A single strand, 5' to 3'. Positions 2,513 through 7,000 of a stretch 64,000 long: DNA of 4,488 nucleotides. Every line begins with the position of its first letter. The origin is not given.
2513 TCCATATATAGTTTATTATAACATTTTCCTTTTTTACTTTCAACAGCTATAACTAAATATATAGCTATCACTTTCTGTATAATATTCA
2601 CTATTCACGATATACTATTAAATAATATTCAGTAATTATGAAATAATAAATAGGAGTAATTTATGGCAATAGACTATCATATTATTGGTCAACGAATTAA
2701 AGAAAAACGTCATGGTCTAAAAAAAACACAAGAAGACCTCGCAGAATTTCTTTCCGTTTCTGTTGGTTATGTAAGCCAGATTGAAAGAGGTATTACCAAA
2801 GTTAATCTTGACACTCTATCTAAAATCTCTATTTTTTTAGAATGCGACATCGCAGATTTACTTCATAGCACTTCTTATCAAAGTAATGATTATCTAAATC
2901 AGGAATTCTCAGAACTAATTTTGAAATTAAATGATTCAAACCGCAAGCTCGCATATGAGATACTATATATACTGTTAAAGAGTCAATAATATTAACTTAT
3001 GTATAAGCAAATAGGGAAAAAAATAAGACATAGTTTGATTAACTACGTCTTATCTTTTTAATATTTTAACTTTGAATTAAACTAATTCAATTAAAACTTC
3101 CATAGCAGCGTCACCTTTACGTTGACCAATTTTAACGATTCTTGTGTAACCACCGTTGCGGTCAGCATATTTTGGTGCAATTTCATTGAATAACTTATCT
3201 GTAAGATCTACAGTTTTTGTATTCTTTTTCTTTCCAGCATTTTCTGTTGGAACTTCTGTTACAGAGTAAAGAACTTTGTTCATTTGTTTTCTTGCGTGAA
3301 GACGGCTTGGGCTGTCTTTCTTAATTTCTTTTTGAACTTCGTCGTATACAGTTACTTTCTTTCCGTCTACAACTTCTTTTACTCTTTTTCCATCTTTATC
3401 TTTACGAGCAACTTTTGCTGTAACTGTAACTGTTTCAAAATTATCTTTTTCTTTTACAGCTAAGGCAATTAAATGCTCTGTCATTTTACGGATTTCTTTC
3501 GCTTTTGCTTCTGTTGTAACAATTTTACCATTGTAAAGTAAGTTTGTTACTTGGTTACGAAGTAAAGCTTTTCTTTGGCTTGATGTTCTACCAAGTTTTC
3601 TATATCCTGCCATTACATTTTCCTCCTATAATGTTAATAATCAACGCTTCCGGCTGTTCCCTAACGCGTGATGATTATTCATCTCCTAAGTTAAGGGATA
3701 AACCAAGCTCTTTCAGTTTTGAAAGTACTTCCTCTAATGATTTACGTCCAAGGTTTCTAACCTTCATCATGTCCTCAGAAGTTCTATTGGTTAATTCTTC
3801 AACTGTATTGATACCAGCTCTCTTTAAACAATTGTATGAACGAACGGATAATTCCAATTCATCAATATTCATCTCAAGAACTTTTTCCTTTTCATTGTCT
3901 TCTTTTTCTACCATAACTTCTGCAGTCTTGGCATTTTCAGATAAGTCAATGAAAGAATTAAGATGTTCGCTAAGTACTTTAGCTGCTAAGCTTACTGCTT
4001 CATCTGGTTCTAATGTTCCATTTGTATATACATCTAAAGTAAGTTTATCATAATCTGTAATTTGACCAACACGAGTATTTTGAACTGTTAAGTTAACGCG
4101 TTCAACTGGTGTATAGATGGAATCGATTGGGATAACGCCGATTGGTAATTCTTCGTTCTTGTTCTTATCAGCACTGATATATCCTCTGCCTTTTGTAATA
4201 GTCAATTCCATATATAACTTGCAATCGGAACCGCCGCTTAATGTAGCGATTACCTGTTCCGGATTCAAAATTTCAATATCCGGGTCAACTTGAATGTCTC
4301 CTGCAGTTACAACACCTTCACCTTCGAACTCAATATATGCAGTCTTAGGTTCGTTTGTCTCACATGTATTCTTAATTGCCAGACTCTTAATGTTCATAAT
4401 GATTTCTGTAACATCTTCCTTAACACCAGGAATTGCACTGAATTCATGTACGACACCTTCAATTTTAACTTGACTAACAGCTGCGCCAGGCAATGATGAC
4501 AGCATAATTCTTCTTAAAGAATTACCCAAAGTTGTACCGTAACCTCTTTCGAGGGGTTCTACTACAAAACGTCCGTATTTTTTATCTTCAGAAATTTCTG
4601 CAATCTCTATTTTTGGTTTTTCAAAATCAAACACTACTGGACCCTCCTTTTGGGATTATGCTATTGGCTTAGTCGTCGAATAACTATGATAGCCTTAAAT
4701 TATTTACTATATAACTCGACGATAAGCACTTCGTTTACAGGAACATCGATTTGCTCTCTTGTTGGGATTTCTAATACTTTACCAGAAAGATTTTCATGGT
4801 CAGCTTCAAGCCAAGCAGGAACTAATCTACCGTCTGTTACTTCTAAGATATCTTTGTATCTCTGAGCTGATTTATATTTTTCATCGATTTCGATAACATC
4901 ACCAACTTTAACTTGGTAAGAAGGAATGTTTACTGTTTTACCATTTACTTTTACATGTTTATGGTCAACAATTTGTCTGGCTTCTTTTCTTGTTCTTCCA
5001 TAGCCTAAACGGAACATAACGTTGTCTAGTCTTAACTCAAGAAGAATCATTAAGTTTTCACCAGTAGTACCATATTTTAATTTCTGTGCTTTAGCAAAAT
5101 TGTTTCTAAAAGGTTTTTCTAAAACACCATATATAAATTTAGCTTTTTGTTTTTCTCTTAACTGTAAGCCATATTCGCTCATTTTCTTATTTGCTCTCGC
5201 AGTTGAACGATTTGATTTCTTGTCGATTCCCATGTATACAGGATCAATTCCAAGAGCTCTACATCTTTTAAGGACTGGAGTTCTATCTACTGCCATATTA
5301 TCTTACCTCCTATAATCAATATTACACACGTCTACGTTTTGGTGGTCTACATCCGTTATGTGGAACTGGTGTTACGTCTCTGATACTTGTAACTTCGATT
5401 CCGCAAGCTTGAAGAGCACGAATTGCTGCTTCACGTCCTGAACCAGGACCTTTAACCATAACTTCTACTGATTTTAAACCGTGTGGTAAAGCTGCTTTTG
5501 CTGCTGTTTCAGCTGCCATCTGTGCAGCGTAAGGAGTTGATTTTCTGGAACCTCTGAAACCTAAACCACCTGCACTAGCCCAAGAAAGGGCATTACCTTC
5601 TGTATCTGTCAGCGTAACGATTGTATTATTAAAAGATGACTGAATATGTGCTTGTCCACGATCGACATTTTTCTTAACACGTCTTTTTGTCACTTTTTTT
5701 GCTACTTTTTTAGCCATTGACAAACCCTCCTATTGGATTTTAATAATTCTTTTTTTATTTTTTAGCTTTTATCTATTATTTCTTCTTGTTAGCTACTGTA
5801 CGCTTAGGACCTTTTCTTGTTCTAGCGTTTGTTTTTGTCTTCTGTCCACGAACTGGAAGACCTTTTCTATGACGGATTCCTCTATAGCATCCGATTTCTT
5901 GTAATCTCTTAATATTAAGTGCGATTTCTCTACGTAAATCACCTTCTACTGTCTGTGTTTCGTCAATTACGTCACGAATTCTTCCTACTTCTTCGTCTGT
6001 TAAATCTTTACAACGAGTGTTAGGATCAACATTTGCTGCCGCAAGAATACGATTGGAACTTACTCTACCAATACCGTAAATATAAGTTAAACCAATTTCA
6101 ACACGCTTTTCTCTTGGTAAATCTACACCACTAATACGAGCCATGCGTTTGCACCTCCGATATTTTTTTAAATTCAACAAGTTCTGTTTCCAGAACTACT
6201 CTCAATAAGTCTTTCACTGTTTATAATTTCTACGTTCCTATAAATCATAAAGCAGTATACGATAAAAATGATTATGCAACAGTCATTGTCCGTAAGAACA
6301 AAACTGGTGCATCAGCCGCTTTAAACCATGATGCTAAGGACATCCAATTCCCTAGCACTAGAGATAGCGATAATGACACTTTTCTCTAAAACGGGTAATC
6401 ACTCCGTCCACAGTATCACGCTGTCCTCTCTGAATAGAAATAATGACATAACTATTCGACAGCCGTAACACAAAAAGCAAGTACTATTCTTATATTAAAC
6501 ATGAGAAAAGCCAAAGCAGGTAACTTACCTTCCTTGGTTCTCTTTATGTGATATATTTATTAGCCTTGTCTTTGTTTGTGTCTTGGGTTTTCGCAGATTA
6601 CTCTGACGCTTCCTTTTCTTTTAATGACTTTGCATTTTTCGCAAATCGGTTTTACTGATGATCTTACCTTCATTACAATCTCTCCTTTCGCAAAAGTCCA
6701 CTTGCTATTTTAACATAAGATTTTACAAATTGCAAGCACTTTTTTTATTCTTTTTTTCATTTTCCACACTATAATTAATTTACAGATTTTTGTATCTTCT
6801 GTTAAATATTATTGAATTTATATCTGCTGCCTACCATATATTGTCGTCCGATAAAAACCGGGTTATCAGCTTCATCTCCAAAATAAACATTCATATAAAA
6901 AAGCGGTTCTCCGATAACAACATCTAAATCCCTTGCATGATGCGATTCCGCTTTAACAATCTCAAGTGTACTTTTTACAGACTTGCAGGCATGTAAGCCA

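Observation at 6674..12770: ~6.1 kb AT-rich accessory insertion splits infA and rpmJ in the ribosomal protein cluster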

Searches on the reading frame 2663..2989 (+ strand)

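Call 3: search_protein_families(library=pfam, proteins=[window:2663-2989:+], max_evalue=0.01)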
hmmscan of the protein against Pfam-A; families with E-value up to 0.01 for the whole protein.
window:2663-2989:+ (108 aa): 5 families
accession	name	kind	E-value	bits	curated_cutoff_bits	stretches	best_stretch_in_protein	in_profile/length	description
PF01381.28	HTH_3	-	4.8e-13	49.4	23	1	12-66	1-55/55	Helix-turn-helix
PF13443.12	HTH_26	-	5.2e-06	27.1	22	1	20-67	10-58/63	Cro/C1-type HTH DNA-binding domain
PF13560.12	HTH_31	-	8.6e-06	26.4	27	1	8-52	2-47/64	Helix-turn-helix domain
PF12844.13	HTH_19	-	6.4e-05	23.2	30.2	1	9-68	1-60/64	Helix-turn-helix domain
PF04545.22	Sigma70_r4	-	0.00062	19.7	24.1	1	16-42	16-42/50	Sigma-70, region 4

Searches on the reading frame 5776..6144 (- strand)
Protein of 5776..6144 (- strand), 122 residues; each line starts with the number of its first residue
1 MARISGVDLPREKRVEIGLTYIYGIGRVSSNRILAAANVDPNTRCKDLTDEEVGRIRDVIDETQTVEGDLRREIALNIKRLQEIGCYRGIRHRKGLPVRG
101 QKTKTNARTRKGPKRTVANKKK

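Call 10: find_encoding_contigs(protein=window:5776-6144:-, flank=10000, max_places=10)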
Protein window:5776-6144:- (122 aa): 22 contigs read that carry it; 10 places shown.
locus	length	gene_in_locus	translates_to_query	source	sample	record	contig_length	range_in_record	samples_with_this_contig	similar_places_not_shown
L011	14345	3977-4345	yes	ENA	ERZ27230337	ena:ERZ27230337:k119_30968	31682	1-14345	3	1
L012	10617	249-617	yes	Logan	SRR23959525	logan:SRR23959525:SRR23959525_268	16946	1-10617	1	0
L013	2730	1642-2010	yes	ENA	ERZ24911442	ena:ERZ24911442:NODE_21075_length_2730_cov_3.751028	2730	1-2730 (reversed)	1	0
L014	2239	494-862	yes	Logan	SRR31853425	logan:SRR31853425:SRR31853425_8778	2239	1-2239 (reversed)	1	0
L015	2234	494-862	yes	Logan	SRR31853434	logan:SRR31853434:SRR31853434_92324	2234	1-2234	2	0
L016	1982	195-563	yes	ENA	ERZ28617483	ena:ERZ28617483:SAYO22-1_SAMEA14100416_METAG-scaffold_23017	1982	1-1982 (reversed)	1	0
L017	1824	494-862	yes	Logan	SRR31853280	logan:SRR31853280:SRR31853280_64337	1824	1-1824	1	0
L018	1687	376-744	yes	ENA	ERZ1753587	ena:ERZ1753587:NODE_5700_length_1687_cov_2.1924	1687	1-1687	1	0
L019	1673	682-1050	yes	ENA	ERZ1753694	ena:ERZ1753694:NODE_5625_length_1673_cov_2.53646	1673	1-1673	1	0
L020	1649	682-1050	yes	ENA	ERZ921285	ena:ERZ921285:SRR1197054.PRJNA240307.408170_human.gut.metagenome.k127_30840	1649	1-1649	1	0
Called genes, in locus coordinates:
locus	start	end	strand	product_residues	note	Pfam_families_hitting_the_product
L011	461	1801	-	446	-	-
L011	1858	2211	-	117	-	-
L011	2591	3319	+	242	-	PF00392:GntR, PF07702:UTRA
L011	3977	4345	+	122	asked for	PF00416:Ribosomal_S13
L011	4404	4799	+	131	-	PF00411:Ribosomal_S11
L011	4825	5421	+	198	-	PF00163:Ribosomal_S4, PF01479:S4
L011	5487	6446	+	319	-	PF01193:RNA_pol_L, PF01000:RNA_pol_A_bac, PF03118:RNA_pol_A_CTD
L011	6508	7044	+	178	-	PF01196:Ribosomal_L17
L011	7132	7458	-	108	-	PF13560:HTH_31 (weak), PF13443:HTH_26 (weak), PF01381:HTH_3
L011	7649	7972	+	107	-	-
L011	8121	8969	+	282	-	PF02463:SMC_N, PF13175:AAA_15 (faint), PF00005:ABC_tran, PF13304:AAA_21 (faint)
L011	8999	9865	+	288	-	PF00005:ABC_tran, PF02463:SMC_N, PF13304:AAA_21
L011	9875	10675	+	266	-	PF02361:CbiQ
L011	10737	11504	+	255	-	PF01416:PseudoU_synth_1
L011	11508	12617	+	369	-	PF02350:Epimerase_2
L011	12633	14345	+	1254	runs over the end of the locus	PF27133:YfdI_N, PF10096:DUF2334 (weak)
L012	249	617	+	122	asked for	PF00416:Ribosomal_S13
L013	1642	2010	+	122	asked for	PF00416:Ribosomal_S13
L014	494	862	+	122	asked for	PF00416:Ribosomal_S13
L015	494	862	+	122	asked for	PF00416:Ribosomal_S13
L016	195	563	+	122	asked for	PF00416:Ribosomal_S13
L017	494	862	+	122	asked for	PF00416:Ribosomal_S13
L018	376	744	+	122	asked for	PF00416:Ribosomal_S13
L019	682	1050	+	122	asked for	PF00416:Ribosomal_S13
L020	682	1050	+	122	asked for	PF00416:Ribosomal_S13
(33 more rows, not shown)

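Call 11: find_related_loci(query=window:5776-6144:-, collection=genome_contigs, flank=10000)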
Query window:5776-6144:- (122 aa) in genome_contigs; peptide patterns used: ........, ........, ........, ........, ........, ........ (x = any residue, [..] = any of these).
600 stretches matched a pattern (row limit reached: there are more); 590 encode a relative of the query (tblastn E <= 1e-3); the best 80 are kept; 80 distinct loci.
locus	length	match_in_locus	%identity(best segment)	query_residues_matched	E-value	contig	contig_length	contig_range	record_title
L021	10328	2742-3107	98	1-122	1e-74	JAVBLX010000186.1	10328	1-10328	MAG: Acetivibrio sp. isolate EPI_MAG_00035 c_000001371530, whole genome shotgun sequence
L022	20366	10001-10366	94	1-122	1e-71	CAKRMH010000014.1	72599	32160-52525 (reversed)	MAG: uncultured Lachnospiraceae bacterium isolate REFINED_METABAT215_TOP10_CONTIGS_1500_ASSEMBLY_K77_MERGED__Hadza_PheCh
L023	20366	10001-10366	93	1-122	3e-71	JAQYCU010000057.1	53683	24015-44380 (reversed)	MAG: bacterium isolate SUG1749 k141_2072664, whole genome shotgun sequence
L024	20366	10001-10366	93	1-122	4e-71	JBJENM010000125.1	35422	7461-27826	MAG: Agathobacter sp. isolate PUUB24_bin.023 NODE_610_length_35422_cov_18.330167, whole genome shotgun sequence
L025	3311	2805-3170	92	1-122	4e-71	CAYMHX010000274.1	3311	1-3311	MAG TPA_asm: uncultured Roseburia sp. isolate SRP315200_co1_289 genome assembly, contig: NODE_76240_length_3311_cov_14.0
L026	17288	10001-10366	92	1-122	9e-71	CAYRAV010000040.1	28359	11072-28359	MAG TPA_asm: uncultured Lachnospiraceae bacterium isolate ERP125879_co2_176 genome assembly, contig: NODE_768_length_283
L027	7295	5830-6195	93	1-122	7e-71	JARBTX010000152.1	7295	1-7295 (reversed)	MAG: Anaerocolumna sp. isolate L_E1_T20_C_bin.29 scaffold_17851, whole genome shotgun sequence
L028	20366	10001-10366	93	1-122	6e-71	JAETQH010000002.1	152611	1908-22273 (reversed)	MAG: Lachnospiraceae bacterium isolate S26_Bin3 scaffold_86, whole genome shotgun sequence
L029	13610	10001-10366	93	1-122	5e-71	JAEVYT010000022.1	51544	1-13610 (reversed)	MAG: Bacillota bacterium isolate OH_PBB_142 k127_1905968, whole genome shotgun sequence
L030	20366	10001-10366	92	1-122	2e-70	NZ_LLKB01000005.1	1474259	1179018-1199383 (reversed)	Butyribacter intestini strain TF01-11 TF01-11.Scaf2, whole genome shotgun sequence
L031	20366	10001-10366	91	1-122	2e-70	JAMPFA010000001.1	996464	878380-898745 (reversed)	MAG: Roseburia sp. isolate NALB_7861_20 Scaffold_#1__SCF_001__994064_bp, whole genome shotgun sequence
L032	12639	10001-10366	91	1-122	6e-70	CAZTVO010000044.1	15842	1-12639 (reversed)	MAG TPA_asm: uncultured Jutongia sp. isolate SRP314395_co1_65 genome assembly, contig: NODE_3388_length_15842_cov_4.7592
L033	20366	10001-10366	90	1-122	6e-70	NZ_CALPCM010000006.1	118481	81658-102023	Hominisplanchenecus murintestinalis strain DSM 111139 NODE_6_length_118481_cov_25.836019, whole genome shotgun sequence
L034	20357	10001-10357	94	1-119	3e-70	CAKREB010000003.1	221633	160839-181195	MAG: uncultured Lachnospiraceae bacterium isolate REFINED_METABAT215_TOP10_CONTIGS_1500_ASSEMBLY_K77_MERGED__Hadza_MoBio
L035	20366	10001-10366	90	1-122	5e-70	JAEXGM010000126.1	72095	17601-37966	MAG: Bacillota bacterium isolate OH_HBB_66 k127_1103910, whole genome shotgun sequence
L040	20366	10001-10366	90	1-122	5e-69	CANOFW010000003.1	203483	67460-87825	MAG TPA_asm: uncultured Lachnospiraceae bacterium isolate SRR19759408_bin.73_metawrap_v1.3_MAG genome assembly, contig:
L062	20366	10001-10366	87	1-122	8e-67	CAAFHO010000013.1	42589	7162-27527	MAG TPA_asm: uncultured Robinsoniella sp., isolate HGM12464, WGS project CAAFHO010000000 data, contig: SRS148721_19_k99_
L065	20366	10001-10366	87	1-122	1e-66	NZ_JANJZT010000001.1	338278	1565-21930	Blautia caecimuris strain DSM 29492 NODE_1_length_338278_cov_72.021511, whole genome shotgun sequence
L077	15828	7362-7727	86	1-122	2e-65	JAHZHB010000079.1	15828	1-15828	MAG: Lachnospiraceae bacterium isolate HRGM_Genome_3207 HRGM_Genome_3207_78, whole genome shotgun sequence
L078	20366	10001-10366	84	1-122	1e-65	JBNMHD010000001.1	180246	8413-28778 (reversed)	MAG: Fusicatenibacter sp. isolate CM_BacFus562.131 k141_234377_length_180246_cov_24.0178, whole genome shotgun sequence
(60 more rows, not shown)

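Call 75: search_protein_families(library=pfam, proteins=[L021:824-1270:+, L021:265-714:+, L021:37-324:-, L030:7438-9219:+, L078:7782-9299:+, L077:5983-6786:+, L062:5218-9219:+, L040:4506-6545:+], max_evalue=0.001)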
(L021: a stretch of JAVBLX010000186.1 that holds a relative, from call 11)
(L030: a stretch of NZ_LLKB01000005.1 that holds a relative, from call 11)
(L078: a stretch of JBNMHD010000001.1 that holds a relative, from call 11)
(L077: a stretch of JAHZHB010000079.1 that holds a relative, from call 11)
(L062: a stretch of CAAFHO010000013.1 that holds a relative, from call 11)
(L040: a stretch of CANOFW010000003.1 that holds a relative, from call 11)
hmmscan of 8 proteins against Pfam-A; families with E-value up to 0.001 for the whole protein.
L021:824-1270:+ (148 aa): 1 family
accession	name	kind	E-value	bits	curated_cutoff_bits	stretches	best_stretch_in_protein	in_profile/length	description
PF04647.20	AgrB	-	2.7e-22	79.5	23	1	15-142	3-127/185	Accessory gene regulator B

L021:265-714:+ (149 aa): 2 families
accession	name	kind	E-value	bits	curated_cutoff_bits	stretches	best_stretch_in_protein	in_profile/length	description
PF14501.12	HATPase_c_5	-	4e-20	72.1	22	1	51-147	8-102/102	GHKL domain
PF02518.31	HATPase_c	-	0.00018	22.4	26.4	1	52-132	9-93/111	Histidine kinase-, DNA gyrase B-, and HSP90-like ATPase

L021:37-324:- (95 aa): 1 family
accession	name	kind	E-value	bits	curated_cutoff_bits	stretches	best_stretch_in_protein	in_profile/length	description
PF01527.26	HTH_Tnp_1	-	7.6e-09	36.1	24.1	1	3-76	5-74/75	Transposase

L030:7438-9219:+ (593 aa): 1 family
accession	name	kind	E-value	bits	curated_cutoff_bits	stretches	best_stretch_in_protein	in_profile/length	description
PF00246.29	Peptidase_M14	-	2.6e-35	122.9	21.6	1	303-582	5-284/286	Zinc carboxypeptidase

L078:7782-9299:+ (505 aa): 2 families
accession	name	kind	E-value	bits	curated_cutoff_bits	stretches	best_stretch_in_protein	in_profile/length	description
PF04294.18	VanW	-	4.4e-46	156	27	1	324-452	2-129/130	VanW like protein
PF12229.13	PG_binding_4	-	0.00025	21.6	22.1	0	177-218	74-115/117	Putative peptidoglycan binding domain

L077:5983-6786:+ (267 aa): 1 family
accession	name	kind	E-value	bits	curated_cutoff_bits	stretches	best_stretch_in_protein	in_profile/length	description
PF00797.23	Acetyltransf_2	-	6.2e-43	147.7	22.8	1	39-266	5-235/240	N-acetyltransferase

L062:5218-9219:+ (1333 aa): 8 families
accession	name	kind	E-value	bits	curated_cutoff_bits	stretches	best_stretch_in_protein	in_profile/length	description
PF07523.18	Big_3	-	8.7e-44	148.1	21.2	3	1001-1066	3-68/68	Bacterial Ig-like domain (group 3)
PF00754.31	F5_F8_type_C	-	5.8e-27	94.8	28.2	2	53-183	5-127/127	F5/8 type C domain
PF00041.27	fn3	-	1.7e-20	73.5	25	2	1250-1331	2-83/84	Fibronectin type III domain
PF04616.20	Glyco_hydro_43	-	5.2e-13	49.4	32.2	1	675-814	87-224/288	Glycosyl hydrolases family 43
PF22633.2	F5_F8_type_C_2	-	1.4e-10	42.1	27.8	1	68-166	2-91/91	NedA-like, galactose-binding domain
PF21910.2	GH85_C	-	2.1e-05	25.3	27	1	1255-1327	10-87/95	GH85 endohexosaminidases, C-terminal domain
PF08796.15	DUF1797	-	0.00066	20.1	27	0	963-989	22-48/67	Protein of unknown function (DUF1797)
PF25059.1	FN3_DSCAM-DSCAML_C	-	0.00072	20.3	39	0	1275-1319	21-67/89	DSCAM/DSCAML C-terminal Fn3-like domain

L040:4506-6545:+ (679 aa): 2 families
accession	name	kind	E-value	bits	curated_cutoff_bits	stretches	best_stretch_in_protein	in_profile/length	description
PF00669.25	Flagellin_N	-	1.1e-40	139.4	26.6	1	26-162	1-137/139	Bacterial flagellin N-terminal helical region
PF00700.27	Flagellin_C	-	3.2e-26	91.9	23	1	594-678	2-86/86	Bacterial flagellin C-terminal helical region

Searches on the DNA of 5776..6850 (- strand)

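Call 35: search_rna_families(source=window, start=6050, end=6850, threshold=evalue, max_evalue=1)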
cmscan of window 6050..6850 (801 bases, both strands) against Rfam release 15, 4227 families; matches with E-value up to 1: 1.
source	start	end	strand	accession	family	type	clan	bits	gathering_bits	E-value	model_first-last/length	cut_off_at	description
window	6623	6692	-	RF01169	SNORD112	Gene; snRNA; snoRNA; CD-box;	CL00069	18.7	58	0.91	1-77/77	no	Small nucleolar RNA SNORD112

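Call 96: search_rna_families(sources=[L022, L037, L062, L086, L027, L030, L024], threshold=gathering)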
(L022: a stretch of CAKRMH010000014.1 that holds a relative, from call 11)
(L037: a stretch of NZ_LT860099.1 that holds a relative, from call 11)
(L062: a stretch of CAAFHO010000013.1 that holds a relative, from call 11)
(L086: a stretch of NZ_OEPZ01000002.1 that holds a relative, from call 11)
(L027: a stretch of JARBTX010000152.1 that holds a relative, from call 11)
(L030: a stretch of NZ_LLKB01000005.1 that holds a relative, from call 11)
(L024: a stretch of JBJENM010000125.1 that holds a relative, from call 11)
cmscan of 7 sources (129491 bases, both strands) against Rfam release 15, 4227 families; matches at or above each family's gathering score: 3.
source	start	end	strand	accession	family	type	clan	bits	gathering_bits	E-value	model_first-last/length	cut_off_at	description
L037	9841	9895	+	RF03140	S4-Clostridia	Cis-reg; leader;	CL00119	47.2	37.5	8.9e-09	1-55/55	no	S4-Clostridia ribosomal protein leader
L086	9873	9924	+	RF03140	S4-Clostridia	Cis-reg; leader;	CL00119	42.7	37.5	2.8e-07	1-55/55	no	S4-Clostridia ribosomal protein leader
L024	13130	13204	+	RF01734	Fluoride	Cis-reg; riboswitch;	-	36.9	34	2.9e-06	1-64/64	no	Fluoride riboswitch aptamer (crcB RNA motif)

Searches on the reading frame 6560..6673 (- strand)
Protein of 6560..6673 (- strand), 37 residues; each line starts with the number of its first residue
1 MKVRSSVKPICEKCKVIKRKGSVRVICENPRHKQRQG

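Call 3: search_protein_families(library=pfam, proteins=[window:6560-6673:-], max_evalue=0.01)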
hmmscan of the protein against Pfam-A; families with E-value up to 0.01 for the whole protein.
window:6560-6673:- (37 aa): 1 family
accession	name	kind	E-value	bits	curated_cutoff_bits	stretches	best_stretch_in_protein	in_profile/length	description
PF00444.23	Ribosomal_L36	-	1e-20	74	26.1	1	1-37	1-38/38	Ribosomal protein L36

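Call 9: find_encoding_contigs(protein=window:6560-6673:-, flank=10000, max_places=10)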
Protein window:6560-6673:- (37 aa): no gene with exactly this product is on record in the collection.
